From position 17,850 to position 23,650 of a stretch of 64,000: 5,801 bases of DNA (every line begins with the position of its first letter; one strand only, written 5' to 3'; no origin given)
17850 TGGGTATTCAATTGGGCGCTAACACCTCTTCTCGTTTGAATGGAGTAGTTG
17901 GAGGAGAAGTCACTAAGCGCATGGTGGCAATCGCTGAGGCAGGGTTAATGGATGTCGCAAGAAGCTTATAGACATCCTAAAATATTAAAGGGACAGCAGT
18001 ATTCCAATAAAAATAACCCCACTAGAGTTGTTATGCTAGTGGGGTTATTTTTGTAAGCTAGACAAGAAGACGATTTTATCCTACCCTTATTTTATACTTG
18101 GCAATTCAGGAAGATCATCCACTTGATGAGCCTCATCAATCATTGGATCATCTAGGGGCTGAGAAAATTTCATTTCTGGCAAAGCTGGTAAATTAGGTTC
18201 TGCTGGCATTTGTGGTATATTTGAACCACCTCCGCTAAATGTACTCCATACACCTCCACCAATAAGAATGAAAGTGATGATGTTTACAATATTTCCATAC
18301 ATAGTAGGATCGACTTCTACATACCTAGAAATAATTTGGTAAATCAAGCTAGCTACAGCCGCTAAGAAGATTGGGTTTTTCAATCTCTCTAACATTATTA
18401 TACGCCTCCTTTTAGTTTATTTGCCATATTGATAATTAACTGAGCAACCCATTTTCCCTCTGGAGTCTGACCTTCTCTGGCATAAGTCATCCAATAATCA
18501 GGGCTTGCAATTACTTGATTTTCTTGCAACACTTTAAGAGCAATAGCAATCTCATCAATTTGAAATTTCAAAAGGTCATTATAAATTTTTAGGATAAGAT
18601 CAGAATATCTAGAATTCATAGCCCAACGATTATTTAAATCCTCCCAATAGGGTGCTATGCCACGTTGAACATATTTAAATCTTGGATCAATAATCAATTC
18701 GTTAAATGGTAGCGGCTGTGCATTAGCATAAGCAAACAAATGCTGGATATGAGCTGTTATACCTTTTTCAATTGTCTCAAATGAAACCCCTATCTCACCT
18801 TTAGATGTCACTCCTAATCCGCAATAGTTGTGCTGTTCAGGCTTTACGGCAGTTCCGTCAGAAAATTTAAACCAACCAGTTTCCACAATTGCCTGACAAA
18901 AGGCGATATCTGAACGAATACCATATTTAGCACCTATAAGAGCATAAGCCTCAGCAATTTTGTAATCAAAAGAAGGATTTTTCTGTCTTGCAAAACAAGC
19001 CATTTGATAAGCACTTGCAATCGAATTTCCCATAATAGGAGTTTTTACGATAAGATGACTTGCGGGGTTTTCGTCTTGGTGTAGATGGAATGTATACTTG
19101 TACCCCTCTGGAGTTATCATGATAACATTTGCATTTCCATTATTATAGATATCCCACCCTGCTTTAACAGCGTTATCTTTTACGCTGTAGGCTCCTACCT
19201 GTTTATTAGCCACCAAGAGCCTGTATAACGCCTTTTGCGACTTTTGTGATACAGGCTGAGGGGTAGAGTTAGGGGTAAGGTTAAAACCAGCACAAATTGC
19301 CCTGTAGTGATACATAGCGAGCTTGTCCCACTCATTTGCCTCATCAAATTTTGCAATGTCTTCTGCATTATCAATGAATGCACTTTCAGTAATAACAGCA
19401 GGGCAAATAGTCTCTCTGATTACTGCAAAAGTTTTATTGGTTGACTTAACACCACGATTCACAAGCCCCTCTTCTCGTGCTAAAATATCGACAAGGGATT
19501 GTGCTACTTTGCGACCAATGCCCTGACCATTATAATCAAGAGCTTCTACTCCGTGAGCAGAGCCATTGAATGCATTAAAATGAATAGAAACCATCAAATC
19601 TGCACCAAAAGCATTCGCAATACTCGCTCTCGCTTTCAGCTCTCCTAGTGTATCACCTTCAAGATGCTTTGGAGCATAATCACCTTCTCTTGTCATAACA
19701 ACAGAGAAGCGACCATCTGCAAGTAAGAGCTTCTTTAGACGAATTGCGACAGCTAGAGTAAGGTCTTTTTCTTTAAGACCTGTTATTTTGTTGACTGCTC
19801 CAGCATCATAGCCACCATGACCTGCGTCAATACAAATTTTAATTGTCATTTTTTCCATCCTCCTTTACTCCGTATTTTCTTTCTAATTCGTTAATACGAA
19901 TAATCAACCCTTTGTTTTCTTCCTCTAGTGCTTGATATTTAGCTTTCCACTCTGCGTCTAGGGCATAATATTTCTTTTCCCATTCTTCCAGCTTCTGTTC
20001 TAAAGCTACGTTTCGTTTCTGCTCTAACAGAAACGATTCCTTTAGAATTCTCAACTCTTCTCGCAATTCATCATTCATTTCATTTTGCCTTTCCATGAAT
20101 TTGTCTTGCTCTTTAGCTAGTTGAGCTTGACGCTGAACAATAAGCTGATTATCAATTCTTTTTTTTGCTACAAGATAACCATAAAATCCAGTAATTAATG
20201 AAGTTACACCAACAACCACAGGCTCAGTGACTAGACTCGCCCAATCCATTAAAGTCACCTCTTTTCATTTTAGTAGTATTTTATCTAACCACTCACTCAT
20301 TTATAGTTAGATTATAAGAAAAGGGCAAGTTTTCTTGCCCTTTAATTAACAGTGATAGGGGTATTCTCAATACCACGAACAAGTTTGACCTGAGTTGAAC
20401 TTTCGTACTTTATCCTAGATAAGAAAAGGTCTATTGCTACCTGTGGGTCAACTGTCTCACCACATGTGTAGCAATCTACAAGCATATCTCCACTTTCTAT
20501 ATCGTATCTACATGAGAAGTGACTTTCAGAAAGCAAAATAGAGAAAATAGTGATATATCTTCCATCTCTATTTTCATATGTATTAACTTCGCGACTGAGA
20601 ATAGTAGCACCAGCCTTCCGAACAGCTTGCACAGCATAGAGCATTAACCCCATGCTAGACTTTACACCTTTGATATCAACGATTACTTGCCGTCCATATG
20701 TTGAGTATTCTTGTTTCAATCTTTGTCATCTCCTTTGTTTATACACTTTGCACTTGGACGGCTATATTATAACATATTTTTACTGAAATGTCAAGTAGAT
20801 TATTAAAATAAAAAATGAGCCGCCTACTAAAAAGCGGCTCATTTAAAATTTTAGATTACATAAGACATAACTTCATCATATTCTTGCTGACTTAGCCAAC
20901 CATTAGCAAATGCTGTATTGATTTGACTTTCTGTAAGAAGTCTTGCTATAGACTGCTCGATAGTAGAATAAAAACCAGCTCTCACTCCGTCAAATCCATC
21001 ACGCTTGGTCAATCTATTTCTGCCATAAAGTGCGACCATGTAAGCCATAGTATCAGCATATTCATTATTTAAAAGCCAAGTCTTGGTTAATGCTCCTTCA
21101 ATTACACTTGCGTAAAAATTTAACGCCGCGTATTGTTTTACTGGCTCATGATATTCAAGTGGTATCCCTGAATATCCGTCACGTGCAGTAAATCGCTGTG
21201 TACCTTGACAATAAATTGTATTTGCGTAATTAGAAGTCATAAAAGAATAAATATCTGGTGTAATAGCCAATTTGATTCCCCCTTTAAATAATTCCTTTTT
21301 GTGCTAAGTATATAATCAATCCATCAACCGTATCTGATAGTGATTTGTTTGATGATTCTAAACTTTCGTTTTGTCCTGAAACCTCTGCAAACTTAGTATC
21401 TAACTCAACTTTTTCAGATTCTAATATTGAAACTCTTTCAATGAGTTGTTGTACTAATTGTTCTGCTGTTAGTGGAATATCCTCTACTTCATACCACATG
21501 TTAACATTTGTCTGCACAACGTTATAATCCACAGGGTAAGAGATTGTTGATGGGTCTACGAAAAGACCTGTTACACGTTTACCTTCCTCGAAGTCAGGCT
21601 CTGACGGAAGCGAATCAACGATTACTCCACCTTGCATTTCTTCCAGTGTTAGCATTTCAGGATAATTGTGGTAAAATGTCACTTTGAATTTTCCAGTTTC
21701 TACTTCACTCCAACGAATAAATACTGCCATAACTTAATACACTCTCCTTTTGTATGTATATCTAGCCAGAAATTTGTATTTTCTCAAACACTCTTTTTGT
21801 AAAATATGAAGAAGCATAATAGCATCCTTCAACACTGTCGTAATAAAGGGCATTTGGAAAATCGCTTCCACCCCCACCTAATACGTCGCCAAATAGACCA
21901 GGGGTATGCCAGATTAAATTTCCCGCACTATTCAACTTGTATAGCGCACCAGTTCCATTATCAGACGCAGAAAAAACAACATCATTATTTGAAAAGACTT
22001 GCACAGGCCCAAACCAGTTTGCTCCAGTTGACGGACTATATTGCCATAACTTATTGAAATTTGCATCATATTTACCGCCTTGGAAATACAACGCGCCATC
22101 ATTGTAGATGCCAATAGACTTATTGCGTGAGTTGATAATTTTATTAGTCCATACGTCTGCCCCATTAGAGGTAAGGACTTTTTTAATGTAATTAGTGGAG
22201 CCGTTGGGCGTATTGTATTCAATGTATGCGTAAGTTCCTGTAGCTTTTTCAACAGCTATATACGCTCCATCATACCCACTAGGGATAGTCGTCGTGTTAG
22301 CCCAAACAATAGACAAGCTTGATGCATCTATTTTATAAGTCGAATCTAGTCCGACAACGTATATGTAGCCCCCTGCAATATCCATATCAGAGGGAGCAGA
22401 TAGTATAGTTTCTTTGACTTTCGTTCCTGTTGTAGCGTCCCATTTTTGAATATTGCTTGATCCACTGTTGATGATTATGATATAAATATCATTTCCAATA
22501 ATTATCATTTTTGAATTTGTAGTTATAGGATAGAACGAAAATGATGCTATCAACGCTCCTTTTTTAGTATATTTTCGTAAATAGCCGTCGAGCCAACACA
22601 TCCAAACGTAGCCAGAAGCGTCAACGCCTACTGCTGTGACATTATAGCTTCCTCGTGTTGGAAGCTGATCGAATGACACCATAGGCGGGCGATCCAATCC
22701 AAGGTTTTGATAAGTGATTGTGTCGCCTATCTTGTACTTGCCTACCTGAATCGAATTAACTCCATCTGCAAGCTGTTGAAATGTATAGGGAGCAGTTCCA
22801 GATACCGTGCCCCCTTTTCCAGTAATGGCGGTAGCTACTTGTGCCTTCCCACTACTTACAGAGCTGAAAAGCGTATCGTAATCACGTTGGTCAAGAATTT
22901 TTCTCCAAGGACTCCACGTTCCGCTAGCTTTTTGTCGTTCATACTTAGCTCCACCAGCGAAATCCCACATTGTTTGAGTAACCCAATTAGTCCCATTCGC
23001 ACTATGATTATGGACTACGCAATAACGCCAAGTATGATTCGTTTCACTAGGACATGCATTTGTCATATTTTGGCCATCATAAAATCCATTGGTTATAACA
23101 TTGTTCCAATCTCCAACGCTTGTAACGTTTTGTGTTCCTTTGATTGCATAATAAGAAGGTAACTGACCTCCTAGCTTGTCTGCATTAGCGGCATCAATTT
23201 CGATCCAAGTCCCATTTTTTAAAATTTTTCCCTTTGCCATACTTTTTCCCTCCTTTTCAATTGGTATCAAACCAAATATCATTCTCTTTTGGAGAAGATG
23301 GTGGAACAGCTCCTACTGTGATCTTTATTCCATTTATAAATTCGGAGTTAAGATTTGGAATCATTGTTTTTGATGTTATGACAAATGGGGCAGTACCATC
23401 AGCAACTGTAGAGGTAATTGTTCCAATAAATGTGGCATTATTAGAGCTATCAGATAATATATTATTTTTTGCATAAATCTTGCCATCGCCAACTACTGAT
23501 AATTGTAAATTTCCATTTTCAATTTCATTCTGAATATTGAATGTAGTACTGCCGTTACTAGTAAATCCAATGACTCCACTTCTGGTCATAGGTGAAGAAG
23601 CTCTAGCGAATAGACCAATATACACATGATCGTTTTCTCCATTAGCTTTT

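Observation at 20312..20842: SpeD/AdoMetDC-fold gene arranged as an autonomous moron between tail-fibre and lysis genes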

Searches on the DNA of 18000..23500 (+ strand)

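Call 7: search_dna_similar(query=window:18000-23500:+, collection=phages, mode=near, max_rows=15)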
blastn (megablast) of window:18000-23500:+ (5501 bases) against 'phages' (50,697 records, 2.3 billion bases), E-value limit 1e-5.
No match.
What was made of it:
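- Tried and rejected: There is no megablast match in GenBank phages (call 7).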

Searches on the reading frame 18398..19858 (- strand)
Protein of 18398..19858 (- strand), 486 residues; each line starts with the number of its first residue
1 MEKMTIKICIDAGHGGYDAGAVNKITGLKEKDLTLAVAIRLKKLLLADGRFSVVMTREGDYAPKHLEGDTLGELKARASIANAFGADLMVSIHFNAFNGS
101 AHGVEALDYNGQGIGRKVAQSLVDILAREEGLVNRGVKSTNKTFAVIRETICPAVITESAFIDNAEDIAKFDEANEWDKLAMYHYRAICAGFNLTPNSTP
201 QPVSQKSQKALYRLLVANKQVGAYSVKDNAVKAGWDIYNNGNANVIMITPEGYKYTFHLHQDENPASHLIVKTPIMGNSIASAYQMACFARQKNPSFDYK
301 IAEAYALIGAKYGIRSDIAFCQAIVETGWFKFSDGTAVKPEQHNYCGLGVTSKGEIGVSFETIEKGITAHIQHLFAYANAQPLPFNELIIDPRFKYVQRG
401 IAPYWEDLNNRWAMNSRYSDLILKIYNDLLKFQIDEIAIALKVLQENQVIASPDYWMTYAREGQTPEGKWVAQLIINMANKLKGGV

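Call 3: search_protein_families(library=pfam, proteins=[window:18398-19858:-], max_evalue=0.1)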
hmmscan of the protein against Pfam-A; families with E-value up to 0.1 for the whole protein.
window:18398-19858:- (486 aa): 2 families
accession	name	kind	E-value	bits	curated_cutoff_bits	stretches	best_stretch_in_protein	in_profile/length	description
PF01520.23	Amidase_3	-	5.4e-42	144.2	27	1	8-189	1-173/174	N-acetylmuramoyl-L-alanine amidase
PF01832.25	Glucosaminidase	-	1.1e-10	42.6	30.2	1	303-428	2-120/123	Mannosyl-glycoprotein endo-beta-N-acetylglucosaminidase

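Call 4: search_protein_families(library=phrogs, proteins=[window:18398-19858:-], max_evalue=0.01)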
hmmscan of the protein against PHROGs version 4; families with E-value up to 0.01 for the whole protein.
window:18398-19858:- (486 aa): 7 families
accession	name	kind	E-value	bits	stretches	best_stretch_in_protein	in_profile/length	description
phrog_435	-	lysis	5.7e-76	257.6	1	3-440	110-458/556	endolysin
phrog_8124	-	lysis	5e-38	131.8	1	275-441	3-190/205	endolysin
phrog_2742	-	lysis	5.6e-38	132.1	1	6-209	2-198/318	endolysin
phrog_12727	-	lysis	1.3e-18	68.5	1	4-182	162-332/393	endolysin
phrog_15001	-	lysis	1.8e-11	44.7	2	282-411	236-347/367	endolysin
phrog_17214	-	lysis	2.8e-11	44.7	1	7-223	3-221/322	endolysin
phrog_489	-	lysis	2.7e-10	40.7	1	6-219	165-372/459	endolysin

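Call 74: find_related_loci(query=window:18398-19858:-, collection=viral_contigs, flank=8000)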
Query window:18398-19858:- (486 aa) in viral_contigs; peptide patterns used: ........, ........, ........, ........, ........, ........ (x = any residue, [..] = any of these).
22 stretches matched a pattern; 18 encode a relative of the query (tblastn E <= 1e-3); 18 distinct loci.
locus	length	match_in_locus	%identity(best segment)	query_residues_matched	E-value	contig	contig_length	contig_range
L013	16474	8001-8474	52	275-432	3e-50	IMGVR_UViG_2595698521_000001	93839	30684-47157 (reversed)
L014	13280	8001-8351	59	294-413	1e-41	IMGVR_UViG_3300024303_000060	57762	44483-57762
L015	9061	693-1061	53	292-414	1e-38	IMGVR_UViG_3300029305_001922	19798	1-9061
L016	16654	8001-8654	40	211-414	9e-38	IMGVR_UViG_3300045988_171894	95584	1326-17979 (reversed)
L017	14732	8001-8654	40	211-414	2e-37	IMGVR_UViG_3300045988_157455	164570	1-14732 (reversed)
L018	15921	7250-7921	31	2-247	1e-20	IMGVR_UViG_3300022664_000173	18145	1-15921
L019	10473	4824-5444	31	2-230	6e-19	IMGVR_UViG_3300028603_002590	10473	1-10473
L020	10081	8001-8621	31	2-230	7e-19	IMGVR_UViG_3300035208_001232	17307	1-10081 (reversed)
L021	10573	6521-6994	34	6-175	2e-17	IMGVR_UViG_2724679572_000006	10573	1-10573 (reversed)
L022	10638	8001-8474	34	6-175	8e-17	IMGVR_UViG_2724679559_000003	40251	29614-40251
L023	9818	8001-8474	35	6-175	6e-16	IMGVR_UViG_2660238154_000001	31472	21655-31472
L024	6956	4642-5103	34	8-176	2e-15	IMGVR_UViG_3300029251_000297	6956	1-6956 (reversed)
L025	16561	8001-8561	31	7-209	2e-13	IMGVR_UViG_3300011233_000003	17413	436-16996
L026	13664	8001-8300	42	80-172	3e-13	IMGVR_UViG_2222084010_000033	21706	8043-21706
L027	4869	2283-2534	42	81-167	9e-13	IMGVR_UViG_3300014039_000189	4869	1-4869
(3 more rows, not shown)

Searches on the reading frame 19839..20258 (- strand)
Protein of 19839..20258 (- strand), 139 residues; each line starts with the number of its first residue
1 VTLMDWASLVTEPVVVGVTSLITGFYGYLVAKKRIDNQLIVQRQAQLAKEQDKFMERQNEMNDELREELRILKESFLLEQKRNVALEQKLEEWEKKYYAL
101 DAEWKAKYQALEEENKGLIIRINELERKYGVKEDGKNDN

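Call 3: search_protein_families(library=pfam, proteins=[window:19839-20258:-], max_evalue=0.1)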
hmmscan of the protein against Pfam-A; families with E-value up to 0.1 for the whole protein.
window:19839-20258:- (139 aa): 4 families
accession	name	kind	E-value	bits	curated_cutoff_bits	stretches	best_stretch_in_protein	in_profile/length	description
PF15932.10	DUF4748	-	0.013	15.7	27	1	22-61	14-48/52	Domain of unknown function (DUF4748)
PF07926.17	TPR_MLP1_2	-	0.037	14.5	36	1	41-127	31-117/129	TPR/MLP1/MLP2-like protein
PF07195.17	FliD_C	-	0.077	12.8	25.4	0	80-113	196-229/236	Flagellar hook-associated protein 2 C-terminus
PF06810.17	Phage_scaffold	-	0.098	13.1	35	0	42-113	22-95/170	Phage capsid assembly scaffolding protein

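Call 4: search_protein_families(library=phrogs, proteins=[window:19839-20258:-], max_evalue=0.01)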
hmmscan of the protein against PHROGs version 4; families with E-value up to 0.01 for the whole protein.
window:19839-20258:- (139 aa): 4 families
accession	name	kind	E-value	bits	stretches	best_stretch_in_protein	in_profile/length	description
phrog_8369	-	other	4.8e-05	24.5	1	7-106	16-110/192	hol-like chemotaxis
phrog_24256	-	unknown function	0.00069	20.6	1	10-99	3-89/118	-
phrog_35797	-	unknown function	0.0045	18.1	0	15-59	17-62/100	-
phrog_6188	-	unknown function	0.0056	18.1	1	31-114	38-121/125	-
